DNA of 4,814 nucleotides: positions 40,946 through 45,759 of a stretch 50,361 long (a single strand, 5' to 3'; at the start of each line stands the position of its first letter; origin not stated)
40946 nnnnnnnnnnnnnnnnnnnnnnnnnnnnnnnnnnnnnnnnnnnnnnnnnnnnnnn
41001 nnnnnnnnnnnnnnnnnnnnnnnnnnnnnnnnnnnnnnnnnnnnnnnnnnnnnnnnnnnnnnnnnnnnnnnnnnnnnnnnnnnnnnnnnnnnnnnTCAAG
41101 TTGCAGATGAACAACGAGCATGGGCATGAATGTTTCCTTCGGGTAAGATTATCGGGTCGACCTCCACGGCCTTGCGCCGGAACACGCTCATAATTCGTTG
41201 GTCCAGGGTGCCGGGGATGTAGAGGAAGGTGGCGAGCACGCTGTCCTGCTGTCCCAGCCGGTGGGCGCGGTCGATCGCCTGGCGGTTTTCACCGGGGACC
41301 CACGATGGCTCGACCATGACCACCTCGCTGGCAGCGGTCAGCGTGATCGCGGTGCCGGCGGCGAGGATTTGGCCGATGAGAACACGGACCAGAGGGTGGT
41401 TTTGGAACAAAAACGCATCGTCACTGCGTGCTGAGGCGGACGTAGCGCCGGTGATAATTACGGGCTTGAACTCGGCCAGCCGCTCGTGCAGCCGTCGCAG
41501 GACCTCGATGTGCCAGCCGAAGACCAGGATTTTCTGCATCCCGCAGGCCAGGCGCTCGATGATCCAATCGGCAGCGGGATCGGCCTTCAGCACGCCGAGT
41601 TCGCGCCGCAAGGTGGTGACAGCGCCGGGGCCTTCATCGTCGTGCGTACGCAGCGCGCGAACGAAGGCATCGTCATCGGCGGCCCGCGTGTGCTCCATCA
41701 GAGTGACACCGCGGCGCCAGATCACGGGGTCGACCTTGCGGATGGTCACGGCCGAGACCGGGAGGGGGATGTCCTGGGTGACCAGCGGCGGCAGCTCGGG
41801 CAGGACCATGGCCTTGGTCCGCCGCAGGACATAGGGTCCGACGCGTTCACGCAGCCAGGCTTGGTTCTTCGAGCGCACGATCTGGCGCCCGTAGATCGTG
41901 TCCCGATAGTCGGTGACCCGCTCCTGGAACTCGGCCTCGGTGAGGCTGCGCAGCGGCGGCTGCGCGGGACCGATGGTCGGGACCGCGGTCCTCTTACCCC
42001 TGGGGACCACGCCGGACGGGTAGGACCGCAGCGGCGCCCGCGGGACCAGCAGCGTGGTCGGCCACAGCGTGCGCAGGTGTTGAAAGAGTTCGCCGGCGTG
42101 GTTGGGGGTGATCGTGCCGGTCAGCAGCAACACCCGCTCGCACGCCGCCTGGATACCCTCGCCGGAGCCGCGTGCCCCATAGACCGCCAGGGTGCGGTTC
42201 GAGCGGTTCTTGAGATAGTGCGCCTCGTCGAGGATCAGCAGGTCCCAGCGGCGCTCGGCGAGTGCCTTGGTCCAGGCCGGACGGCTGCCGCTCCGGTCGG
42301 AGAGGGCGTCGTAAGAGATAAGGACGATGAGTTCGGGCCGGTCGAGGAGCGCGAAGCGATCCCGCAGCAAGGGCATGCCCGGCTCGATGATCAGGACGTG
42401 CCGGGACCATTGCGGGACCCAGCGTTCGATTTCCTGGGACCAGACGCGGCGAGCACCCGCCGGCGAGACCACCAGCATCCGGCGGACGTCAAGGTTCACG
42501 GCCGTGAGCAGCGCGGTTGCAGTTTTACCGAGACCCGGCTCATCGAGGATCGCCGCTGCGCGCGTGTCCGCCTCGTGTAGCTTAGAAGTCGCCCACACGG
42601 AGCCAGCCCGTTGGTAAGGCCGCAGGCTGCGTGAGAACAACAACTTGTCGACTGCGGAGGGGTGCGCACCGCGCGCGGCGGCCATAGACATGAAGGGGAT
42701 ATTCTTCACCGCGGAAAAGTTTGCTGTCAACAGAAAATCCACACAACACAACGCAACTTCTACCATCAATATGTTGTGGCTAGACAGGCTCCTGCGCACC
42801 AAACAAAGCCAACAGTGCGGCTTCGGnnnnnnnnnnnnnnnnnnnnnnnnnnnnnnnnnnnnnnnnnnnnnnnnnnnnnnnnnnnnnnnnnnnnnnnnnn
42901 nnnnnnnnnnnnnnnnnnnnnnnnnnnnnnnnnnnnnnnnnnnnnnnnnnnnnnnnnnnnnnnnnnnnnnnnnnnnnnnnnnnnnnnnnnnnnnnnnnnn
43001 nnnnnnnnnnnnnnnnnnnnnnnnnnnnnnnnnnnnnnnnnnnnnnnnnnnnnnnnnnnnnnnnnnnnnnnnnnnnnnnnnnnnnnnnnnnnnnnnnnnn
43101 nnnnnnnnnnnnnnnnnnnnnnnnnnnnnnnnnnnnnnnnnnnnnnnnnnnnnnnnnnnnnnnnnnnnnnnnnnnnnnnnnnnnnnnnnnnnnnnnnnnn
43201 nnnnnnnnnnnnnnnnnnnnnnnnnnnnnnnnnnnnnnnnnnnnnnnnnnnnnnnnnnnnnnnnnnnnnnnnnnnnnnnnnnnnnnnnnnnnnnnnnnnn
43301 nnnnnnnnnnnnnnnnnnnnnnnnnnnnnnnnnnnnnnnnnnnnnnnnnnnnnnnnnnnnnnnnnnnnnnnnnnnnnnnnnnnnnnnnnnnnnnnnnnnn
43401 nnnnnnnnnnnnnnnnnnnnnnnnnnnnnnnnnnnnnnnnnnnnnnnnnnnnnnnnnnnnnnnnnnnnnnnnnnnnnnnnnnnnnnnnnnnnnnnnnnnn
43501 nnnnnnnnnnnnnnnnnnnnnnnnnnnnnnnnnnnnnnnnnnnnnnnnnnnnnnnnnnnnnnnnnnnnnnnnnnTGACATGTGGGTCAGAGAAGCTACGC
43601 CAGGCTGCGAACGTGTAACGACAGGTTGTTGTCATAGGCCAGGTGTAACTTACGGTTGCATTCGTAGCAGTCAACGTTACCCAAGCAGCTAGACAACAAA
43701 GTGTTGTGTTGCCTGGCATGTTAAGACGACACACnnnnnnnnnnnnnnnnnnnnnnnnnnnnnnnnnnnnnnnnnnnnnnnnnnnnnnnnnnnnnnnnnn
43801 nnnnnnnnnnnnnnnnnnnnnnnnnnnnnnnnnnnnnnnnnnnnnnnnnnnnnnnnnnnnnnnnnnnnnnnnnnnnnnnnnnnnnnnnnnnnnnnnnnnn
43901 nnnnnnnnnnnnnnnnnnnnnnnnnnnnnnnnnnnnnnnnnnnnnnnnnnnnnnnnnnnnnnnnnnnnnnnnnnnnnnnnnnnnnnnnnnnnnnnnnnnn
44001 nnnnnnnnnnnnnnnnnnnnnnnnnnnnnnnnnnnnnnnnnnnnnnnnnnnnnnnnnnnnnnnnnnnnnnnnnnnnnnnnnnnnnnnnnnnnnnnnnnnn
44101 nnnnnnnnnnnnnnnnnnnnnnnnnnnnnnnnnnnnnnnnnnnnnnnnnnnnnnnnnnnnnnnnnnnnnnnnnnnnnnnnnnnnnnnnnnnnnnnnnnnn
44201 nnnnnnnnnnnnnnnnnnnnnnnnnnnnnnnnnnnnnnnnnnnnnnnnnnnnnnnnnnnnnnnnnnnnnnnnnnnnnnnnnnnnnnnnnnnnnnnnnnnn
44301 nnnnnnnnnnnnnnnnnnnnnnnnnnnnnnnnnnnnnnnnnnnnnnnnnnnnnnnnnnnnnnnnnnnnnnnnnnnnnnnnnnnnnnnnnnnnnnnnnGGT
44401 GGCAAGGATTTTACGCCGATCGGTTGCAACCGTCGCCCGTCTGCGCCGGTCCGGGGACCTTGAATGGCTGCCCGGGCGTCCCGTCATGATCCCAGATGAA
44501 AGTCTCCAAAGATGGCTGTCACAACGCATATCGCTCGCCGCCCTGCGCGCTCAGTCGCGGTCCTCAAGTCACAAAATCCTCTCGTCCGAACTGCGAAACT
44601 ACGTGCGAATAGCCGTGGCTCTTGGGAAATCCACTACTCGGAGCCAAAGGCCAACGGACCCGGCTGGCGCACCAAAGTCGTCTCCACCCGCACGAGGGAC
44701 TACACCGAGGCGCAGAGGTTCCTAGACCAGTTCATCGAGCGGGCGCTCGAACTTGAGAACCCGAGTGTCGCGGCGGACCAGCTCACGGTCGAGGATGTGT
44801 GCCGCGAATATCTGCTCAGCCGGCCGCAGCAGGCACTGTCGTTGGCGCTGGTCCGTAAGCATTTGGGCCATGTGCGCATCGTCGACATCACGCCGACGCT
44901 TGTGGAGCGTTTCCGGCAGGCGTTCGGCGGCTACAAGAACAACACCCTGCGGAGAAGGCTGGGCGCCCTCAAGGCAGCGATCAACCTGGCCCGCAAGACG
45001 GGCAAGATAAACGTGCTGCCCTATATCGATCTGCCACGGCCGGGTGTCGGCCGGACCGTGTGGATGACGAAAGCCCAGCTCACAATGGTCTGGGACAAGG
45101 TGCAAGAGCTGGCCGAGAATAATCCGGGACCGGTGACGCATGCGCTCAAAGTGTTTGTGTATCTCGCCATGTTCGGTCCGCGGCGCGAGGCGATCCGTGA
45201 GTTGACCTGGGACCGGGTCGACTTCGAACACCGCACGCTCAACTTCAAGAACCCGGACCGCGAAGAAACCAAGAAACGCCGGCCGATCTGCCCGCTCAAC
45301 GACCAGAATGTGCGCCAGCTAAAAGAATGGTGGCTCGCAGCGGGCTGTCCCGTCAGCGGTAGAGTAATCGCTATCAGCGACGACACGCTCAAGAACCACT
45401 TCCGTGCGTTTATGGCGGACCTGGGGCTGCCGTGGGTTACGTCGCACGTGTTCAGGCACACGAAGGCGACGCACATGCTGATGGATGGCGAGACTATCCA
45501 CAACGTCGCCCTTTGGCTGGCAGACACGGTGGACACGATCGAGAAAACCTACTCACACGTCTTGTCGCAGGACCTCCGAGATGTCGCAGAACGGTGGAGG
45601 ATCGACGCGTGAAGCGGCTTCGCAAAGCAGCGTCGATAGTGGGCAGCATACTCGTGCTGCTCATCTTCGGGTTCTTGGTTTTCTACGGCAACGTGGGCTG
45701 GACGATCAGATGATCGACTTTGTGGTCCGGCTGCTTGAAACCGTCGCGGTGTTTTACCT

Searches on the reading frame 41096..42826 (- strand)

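Call 97: search_protein_families(library=pfam, proteins=[window:41096-42826:-], max_evalue=0.001)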
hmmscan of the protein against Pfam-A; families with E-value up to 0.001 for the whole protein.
window:41096-42826:- (576 aa): 2 families
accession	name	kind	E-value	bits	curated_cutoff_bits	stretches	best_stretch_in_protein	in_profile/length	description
PF00176.29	SNF2-rel_dom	-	3.5e-16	59.6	24.9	1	71-360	1-244/290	SNF2-related domain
PF00271.37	Helicase_C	-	6.7e-07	30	23.5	1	431-525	16-110/110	Helicase conserved C-terminal domain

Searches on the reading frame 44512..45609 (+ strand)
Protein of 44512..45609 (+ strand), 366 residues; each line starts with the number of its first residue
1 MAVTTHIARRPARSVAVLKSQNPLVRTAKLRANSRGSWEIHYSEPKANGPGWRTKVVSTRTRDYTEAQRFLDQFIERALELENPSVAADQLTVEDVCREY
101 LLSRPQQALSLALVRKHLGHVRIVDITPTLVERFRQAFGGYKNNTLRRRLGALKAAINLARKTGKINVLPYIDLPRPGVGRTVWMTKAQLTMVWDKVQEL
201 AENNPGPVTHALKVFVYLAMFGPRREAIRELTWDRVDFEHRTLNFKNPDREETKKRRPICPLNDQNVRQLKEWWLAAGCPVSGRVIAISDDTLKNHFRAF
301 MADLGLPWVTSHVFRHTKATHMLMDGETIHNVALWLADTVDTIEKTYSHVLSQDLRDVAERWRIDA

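Call 97: search_protein_families(library=pfam, proteins=[window:44512-45609:+], max_evalue=0.001)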
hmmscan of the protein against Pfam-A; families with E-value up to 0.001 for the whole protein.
window:44512-45609:+ (366 aa): 2 families
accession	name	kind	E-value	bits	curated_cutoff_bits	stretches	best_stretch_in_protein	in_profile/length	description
PF00589.27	Phage_integrase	-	1.6e-08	34.9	27.1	1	219-350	32-168/172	Phage integrase family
PF13102.12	Phage_int_SAM_5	-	9.2e-05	23.2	22.3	1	114-170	32-92/98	Phage integrase SAM-like domain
